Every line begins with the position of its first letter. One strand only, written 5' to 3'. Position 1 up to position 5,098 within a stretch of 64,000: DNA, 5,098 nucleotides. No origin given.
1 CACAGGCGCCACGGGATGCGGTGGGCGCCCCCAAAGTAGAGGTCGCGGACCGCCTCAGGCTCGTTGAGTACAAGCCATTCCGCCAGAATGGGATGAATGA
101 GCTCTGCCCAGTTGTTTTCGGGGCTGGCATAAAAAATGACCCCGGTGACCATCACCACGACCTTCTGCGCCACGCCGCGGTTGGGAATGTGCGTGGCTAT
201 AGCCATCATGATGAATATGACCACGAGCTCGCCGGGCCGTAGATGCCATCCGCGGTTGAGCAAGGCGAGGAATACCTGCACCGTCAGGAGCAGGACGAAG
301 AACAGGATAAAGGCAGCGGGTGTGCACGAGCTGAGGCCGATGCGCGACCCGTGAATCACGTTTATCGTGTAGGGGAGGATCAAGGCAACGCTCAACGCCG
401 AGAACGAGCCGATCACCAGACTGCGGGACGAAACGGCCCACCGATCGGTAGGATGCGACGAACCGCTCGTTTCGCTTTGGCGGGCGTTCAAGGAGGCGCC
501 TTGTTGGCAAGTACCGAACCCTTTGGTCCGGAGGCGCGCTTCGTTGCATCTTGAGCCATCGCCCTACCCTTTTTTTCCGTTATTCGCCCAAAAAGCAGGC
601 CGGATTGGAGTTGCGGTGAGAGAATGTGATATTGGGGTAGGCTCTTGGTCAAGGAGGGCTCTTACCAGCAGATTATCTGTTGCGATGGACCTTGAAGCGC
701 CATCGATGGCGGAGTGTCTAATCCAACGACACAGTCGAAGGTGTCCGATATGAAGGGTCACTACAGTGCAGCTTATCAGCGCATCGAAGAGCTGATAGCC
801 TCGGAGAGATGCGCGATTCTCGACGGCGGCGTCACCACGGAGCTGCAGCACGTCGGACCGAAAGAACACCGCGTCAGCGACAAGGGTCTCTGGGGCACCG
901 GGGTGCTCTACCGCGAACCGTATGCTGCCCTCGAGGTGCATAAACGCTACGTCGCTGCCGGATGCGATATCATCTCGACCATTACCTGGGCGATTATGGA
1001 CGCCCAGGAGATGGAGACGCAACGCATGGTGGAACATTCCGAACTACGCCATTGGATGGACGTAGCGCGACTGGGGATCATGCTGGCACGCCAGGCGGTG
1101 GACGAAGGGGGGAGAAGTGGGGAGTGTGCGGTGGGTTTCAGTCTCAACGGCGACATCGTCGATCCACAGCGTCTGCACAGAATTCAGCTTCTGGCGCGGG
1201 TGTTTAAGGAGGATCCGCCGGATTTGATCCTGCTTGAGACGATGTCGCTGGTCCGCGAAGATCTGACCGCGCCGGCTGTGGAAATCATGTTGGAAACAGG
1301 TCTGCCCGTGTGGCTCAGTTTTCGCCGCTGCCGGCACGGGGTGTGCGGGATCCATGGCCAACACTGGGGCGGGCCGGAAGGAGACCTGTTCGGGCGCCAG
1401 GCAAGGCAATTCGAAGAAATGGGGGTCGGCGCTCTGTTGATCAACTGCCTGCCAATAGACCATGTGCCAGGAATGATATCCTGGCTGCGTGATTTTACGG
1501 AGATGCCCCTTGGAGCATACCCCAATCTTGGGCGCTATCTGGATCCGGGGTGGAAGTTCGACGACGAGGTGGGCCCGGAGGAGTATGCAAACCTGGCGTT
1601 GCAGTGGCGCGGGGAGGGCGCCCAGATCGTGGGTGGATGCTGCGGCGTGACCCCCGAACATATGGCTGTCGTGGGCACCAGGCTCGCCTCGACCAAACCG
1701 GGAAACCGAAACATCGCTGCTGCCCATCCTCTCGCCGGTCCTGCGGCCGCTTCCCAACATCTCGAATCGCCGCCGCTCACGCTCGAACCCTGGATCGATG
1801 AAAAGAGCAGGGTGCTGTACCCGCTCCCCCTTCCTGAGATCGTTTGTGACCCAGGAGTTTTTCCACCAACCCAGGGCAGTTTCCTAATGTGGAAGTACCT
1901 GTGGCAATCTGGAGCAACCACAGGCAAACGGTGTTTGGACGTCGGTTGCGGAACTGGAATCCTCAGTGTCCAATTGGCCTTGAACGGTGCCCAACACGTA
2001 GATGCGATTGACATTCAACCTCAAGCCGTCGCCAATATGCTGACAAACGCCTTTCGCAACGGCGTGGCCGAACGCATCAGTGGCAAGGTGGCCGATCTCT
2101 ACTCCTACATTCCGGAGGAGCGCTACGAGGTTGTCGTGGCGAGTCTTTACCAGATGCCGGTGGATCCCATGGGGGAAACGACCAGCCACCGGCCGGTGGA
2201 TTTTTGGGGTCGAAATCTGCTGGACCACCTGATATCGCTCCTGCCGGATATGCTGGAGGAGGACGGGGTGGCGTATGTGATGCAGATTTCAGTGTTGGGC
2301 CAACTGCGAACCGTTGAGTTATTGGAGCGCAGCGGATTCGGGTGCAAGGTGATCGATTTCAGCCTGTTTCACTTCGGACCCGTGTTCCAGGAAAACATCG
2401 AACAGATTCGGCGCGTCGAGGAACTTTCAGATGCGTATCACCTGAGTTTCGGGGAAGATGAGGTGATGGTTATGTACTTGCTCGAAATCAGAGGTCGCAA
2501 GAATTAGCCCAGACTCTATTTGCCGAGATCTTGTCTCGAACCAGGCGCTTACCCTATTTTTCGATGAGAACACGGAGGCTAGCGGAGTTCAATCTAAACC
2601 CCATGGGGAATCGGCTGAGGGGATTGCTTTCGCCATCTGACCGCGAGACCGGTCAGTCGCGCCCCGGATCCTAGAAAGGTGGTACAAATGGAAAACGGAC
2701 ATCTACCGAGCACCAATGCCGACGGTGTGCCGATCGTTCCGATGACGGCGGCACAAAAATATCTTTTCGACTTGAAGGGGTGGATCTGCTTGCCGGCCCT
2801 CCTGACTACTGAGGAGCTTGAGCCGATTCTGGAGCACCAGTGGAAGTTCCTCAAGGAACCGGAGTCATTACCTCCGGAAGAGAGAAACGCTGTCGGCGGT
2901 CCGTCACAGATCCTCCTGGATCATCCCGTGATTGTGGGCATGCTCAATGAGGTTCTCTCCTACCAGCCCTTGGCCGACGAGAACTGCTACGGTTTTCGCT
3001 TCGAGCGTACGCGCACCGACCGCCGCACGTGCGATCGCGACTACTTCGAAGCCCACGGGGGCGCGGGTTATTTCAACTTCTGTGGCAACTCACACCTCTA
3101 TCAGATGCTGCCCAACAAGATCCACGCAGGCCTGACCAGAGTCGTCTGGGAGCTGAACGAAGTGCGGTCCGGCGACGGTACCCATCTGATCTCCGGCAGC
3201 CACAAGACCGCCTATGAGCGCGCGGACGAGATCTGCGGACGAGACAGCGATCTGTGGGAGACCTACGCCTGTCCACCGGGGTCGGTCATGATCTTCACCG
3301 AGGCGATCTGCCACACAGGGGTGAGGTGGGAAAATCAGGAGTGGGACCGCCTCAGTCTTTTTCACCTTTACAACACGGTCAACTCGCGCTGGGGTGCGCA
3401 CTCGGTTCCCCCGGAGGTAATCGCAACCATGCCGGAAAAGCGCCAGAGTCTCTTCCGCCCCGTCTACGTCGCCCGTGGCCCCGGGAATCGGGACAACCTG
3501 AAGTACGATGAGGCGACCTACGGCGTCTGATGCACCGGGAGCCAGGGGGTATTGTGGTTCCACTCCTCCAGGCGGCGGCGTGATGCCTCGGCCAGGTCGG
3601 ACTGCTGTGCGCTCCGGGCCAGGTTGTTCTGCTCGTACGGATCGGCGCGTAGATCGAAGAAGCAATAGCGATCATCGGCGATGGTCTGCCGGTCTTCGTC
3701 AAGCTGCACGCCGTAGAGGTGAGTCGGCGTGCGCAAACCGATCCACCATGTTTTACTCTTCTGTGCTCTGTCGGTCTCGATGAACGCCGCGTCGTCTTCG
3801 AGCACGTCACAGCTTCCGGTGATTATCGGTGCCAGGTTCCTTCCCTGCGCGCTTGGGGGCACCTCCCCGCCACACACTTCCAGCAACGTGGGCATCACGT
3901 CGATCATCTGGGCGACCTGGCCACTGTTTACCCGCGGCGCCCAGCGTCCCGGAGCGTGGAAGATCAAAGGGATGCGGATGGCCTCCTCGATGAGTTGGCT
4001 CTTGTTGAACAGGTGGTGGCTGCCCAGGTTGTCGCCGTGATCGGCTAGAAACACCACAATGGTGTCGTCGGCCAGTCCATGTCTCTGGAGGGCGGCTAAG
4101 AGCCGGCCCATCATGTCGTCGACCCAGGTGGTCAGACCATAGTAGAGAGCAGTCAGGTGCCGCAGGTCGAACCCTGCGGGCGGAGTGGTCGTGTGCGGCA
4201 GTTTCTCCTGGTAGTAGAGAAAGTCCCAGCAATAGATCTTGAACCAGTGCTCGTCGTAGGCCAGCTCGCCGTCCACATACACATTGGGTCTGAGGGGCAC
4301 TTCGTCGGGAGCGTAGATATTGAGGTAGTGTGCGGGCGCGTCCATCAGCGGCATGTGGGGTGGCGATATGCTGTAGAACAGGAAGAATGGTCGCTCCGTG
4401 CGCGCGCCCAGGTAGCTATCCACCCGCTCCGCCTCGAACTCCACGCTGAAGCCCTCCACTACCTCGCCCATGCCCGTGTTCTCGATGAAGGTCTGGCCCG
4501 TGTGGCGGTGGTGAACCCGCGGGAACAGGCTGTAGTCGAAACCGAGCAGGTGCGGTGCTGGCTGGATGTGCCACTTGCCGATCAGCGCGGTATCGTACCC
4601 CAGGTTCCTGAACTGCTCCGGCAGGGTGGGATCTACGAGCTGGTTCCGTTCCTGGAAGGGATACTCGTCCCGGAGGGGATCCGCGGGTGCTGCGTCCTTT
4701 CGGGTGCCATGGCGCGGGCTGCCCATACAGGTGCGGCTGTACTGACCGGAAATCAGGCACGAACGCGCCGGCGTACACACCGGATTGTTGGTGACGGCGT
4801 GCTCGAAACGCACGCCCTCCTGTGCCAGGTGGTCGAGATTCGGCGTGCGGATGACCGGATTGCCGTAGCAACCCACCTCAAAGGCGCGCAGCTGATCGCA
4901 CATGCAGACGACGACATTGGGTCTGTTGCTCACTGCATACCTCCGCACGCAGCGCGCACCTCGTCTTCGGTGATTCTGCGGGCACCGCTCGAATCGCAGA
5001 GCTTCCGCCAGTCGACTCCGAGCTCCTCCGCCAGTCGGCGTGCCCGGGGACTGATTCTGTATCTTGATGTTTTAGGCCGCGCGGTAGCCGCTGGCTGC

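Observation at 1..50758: Four paralogues of an unrecognised 580-656-aa polytopic membrane protein, each wired to PhyH oxygenases: candidate new import/oxidation system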

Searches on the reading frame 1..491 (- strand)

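Call 7: search_protein_families(library=pfam, proteins=[window:1-491:-], max_evalue=0.1)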
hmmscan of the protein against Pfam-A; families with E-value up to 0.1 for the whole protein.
window:1-491:- (163 aa): 1 family
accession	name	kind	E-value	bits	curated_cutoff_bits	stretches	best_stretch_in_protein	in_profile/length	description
PF20581.3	DUF6785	-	2.8e-27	95.9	25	1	22-162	2-142/498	Family of unknown function (DUF6785)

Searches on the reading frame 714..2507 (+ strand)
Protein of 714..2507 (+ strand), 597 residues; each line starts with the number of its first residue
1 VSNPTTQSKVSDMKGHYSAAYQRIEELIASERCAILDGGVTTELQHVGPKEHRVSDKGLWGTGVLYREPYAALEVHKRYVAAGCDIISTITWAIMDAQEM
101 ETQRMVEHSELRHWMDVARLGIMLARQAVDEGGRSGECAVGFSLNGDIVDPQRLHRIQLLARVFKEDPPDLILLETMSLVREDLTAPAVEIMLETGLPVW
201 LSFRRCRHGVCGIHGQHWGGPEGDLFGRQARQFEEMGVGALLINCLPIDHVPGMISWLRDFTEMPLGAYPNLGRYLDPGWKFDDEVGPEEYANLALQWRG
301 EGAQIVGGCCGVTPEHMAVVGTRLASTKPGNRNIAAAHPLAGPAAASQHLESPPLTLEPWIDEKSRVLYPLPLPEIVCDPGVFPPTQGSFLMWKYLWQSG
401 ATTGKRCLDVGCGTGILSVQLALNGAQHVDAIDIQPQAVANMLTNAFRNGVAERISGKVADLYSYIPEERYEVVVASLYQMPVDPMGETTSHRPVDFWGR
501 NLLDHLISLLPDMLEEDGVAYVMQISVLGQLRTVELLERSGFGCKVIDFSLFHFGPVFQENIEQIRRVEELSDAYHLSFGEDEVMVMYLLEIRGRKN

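Call 12: search_protein_families(library=pfam, proteins=[window:714-2507:+], max_evalue=0.001)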
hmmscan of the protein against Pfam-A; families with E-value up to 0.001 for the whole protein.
window:714-2507:+ (597 aa): 10 families
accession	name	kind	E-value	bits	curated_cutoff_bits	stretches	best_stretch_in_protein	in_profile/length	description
PF02574.22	S-methyl_trans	-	1.3e-35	124.1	22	1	35-320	2-279/283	Homocysteine S-methyltransferase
PF06325.19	PrmA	-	1e-12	48.6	22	1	401-488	159-244/296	Ribosomal protein L11 methyltransferase (PrmA)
PF05175.20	MTS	-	3.5e-10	40.2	23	1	377-475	5-103/170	Methyltransferase small domain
PF13649.12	Methyltransf_25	-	1.8e-08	35.4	27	1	408-477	2-71/97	Methyltransferase domain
PF13847.12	Methyltransf_31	-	1.1e-07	32.1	27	1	403-476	3-80/145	Methyltransferase domain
PF08241.18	Methyltransf_11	-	8e-06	26.8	21.2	1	408-478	1-68/95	Methyltransferase domain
PF13489.12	Methyltransf_23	-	3.8e-05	23.9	27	1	403-477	22-88/164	Methyltransferase domain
PF08242.18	Methyltransf_12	-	4.3e-05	24.6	30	1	408-477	1-72/98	Methyltransferase domain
PF03848.20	TehB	-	0.00048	20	20.4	1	406-481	33-106/193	Tellurite resistance protein TehB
PF09445.16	Methyltransf_15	-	0.00078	19.5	22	0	406-473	3-69/165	RNA cap guanine-N2 methyltransferase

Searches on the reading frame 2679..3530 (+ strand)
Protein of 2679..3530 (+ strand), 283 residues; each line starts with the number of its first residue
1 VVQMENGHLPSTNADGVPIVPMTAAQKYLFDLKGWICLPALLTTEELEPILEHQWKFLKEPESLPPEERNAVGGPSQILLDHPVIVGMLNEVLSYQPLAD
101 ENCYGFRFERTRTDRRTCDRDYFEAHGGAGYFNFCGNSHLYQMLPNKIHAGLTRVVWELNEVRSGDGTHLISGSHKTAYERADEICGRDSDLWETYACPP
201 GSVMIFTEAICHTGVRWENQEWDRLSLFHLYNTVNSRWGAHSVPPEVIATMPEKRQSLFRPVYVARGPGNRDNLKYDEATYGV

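Call 12: search_protein_families(library=pfam, proteins=[window:2679-3530:+], max_evalue=0.001)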
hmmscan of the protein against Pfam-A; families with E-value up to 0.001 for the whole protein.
window:2679-3530:+ (283 aa): 0 families

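Call 71: search_protein_families(library=pfam, proteins=[window:2679-3530:+], max_evalue=0.1)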
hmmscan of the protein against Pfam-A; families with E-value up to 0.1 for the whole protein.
window:2679-3530:+ (283 aa): 0 families

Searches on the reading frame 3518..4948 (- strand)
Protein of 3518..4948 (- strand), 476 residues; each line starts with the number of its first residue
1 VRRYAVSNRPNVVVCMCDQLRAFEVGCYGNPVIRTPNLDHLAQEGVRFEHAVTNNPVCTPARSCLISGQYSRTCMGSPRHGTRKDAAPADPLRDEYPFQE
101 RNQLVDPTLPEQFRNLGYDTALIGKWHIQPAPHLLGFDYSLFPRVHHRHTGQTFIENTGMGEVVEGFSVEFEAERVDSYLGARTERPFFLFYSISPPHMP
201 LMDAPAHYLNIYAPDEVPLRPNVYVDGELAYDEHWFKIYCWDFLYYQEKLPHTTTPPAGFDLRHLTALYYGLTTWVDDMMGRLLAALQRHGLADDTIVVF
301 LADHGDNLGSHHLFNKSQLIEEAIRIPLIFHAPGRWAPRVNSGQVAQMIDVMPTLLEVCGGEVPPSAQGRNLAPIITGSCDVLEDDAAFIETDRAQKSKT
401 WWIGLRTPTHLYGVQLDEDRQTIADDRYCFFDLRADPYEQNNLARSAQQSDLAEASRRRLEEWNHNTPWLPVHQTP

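Call 18: search_protein_families(library=pfam, proteins=[window:3518-4948:-], max_evalue=0.001)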
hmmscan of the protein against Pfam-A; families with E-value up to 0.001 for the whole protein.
window:3518-4948:- (476 aa): 4 families
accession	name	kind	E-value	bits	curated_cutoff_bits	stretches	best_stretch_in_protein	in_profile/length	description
PF00884.28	Sulfatase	-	7.6e-49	167.1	25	1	10-360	1-300/301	Sulfatase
PF16347.10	SGSH_C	-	7.5e-15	55.8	29.3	1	309-463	1-151/154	N-sulphoglucosamine sulphohydrolase, C-terminal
PF01663.27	Phosphodiest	-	1.4e-07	31.9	23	1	275-323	190-239/342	Type I phosphodiesterase / nucleotide pyrophosphatase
PF02995.22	DUF229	-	6.5e-06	25.5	25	1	268-329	305-363/496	Protein of unknown function (DUF229)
